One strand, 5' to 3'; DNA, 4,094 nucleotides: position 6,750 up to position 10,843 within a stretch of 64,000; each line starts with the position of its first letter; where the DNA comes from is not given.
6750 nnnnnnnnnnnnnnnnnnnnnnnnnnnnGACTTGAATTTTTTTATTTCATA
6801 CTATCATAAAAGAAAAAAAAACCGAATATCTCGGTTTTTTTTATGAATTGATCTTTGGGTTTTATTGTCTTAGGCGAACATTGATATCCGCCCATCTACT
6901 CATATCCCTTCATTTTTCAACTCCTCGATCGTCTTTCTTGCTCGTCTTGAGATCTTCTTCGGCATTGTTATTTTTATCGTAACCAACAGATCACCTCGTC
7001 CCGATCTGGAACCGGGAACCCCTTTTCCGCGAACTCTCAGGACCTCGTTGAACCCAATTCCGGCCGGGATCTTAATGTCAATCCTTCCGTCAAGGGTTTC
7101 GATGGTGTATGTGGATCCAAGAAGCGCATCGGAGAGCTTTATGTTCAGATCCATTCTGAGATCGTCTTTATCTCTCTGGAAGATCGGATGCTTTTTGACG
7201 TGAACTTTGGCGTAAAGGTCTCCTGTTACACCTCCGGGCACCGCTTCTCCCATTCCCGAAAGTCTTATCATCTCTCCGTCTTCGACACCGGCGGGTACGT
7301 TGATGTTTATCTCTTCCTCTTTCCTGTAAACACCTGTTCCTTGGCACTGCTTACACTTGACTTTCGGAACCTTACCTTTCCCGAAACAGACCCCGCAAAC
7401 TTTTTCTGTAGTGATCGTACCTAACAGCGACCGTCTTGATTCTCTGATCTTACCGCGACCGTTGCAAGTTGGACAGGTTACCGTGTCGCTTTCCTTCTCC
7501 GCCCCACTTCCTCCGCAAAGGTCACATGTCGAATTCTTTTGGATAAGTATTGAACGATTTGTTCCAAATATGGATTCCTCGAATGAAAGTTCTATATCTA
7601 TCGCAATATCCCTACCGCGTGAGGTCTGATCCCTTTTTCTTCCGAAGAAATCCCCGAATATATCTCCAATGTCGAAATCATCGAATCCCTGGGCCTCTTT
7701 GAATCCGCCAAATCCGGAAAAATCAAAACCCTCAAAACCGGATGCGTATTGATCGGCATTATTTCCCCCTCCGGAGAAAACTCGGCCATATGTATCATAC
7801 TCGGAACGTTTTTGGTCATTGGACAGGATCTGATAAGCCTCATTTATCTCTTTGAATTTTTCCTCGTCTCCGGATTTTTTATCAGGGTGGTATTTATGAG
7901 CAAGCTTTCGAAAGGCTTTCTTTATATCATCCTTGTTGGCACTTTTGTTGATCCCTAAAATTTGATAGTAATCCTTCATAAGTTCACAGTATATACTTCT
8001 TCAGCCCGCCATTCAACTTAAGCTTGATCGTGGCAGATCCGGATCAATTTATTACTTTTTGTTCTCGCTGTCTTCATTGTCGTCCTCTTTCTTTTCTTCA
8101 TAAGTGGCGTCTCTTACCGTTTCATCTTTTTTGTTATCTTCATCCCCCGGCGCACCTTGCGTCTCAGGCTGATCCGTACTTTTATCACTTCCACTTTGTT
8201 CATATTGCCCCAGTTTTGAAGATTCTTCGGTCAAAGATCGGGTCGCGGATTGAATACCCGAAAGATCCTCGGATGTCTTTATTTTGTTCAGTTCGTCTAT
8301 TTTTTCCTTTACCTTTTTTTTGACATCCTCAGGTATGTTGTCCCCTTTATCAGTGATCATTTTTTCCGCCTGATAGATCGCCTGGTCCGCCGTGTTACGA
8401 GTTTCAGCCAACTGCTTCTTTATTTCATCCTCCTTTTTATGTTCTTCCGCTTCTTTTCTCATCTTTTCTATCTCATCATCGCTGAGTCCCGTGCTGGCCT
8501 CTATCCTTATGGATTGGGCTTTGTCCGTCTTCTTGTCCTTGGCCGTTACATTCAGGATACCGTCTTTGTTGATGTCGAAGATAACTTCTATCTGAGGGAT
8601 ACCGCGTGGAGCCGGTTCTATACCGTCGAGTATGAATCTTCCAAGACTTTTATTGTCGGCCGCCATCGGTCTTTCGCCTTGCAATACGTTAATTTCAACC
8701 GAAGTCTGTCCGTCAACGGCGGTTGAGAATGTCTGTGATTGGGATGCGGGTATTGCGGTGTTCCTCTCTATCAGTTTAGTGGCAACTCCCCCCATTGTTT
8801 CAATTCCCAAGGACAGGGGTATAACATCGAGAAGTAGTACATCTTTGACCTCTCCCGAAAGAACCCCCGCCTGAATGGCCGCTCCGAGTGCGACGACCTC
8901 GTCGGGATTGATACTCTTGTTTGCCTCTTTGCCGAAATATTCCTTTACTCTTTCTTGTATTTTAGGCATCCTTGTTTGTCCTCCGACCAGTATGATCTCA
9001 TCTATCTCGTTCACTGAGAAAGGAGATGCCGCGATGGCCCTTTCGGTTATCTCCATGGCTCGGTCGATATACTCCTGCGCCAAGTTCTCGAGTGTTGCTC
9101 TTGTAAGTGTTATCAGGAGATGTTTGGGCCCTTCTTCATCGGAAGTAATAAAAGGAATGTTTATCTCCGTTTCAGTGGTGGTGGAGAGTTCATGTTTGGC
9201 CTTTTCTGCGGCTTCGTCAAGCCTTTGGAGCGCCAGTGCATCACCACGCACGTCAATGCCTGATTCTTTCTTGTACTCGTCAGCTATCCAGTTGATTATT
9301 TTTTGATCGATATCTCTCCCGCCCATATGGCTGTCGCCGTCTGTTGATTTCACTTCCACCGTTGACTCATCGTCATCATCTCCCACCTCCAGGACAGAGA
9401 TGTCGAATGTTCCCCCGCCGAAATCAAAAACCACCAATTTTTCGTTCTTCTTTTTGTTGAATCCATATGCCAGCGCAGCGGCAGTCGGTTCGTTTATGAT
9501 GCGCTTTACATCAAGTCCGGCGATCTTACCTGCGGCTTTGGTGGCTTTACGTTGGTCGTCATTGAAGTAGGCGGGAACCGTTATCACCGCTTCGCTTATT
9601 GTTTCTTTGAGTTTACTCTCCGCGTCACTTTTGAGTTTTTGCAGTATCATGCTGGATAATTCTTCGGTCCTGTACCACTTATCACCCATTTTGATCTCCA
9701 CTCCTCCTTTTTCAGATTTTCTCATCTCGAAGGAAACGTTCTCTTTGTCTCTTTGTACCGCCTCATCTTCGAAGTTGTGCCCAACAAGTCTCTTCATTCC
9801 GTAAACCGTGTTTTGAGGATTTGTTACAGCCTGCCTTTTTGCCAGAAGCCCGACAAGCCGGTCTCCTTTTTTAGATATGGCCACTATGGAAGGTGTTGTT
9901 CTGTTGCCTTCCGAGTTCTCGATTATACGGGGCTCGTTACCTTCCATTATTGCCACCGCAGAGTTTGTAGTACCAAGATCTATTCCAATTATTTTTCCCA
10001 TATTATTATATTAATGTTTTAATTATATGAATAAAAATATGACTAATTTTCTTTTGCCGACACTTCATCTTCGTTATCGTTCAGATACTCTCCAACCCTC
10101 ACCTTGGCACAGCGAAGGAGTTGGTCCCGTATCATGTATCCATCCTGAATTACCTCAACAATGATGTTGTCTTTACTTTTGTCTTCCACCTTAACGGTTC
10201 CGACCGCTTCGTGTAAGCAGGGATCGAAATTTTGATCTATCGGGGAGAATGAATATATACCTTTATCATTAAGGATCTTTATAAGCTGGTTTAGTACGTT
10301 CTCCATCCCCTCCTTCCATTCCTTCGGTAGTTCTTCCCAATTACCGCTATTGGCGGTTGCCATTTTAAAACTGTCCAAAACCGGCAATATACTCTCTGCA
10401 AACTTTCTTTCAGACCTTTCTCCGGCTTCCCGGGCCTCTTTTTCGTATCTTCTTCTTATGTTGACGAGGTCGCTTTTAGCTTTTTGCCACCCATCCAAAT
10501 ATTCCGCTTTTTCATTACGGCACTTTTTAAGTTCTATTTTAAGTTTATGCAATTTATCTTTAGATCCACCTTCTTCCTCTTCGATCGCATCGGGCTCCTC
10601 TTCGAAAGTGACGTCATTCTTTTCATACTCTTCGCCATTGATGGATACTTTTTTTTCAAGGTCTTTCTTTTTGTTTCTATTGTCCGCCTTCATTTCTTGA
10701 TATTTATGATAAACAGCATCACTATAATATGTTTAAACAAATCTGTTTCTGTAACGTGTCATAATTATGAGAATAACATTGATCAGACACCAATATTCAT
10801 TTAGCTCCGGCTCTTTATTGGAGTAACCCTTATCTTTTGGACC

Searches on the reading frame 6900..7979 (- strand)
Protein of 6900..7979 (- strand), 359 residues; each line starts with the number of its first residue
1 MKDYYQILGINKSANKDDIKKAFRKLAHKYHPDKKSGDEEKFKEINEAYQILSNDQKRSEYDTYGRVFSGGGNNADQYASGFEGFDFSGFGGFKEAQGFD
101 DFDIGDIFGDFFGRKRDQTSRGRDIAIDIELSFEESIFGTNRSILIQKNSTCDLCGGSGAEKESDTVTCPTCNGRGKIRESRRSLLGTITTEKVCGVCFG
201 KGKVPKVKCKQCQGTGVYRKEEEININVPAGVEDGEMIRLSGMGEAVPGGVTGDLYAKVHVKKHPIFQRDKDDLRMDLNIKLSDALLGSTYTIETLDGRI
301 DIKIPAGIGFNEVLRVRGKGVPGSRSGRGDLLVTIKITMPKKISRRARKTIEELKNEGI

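Call 16: search_protein_families(library=pfam, proteins=[window:6900-7979:-], max_evalue=0.00001)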
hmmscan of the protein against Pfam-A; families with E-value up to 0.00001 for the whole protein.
window:6900-7979:- (359 aa): 3 families
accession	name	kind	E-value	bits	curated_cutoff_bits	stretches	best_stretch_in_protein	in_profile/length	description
PF01556.23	DnaJ_C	-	2.9e-44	151.2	26.6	1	126-340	2-152/152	DnaJ C terminal domain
PF00226.36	DnaJ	-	5.2e-25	87.8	27.8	1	3-62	1-63/63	DnaJ domain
PF00684.25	DnaJ_CXXCXGXG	-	3.9e-13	49.9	32.7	1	152-216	1-65/65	DnaJ central domain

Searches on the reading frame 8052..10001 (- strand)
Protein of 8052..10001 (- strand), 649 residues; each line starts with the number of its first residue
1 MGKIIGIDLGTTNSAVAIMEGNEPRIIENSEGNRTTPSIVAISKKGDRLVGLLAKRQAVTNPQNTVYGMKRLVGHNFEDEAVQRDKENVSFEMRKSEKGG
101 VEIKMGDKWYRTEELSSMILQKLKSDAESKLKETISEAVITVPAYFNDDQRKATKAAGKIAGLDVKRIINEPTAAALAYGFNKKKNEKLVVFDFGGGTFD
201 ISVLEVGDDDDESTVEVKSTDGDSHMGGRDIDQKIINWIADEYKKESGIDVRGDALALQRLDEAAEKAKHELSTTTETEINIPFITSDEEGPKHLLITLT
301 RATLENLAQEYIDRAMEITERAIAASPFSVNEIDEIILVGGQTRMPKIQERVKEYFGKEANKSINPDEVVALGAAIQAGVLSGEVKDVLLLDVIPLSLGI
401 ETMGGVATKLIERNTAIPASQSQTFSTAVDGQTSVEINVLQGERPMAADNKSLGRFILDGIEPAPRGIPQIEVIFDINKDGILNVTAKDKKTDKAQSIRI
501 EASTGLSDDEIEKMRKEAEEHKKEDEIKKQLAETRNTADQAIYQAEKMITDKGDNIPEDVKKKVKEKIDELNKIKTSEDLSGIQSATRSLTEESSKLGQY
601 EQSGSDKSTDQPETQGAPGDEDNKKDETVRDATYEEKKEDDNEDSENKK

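Call 16: search_protein_families(library=pfam, proteins=[window:8052-10001:-], max_evalue=0.00001)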
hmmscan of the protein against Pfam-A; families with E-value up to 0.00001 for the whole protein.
window:8052-10001:- (649 aa): 2 families
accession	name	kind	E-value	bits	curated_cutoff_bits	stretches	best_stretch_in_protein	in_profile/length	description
PF00012.26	HSP70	-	8.7e-237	787.5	20.6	1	4-599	1-595/599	Hsp70 protein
PF06723.19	MreB_Mbl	-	2.2e-16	60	27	1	118-376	76-317/327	MreB/Mbl protein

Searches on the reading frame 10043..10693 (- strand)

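Call 50: search_protein_families(library=pfam, proteins=[window:10043-10693:-], max_evalue=0.0001)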
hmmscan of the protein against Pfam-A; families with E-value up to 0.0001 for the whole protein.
window:10043-10693:- (216 aa): 1 family
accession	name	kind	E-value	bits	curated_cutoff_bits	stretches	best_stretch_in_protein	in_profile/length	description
PF01025.24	GrpE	-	5.4e-40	137.2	25.8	1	38-201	3-164/165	GrpE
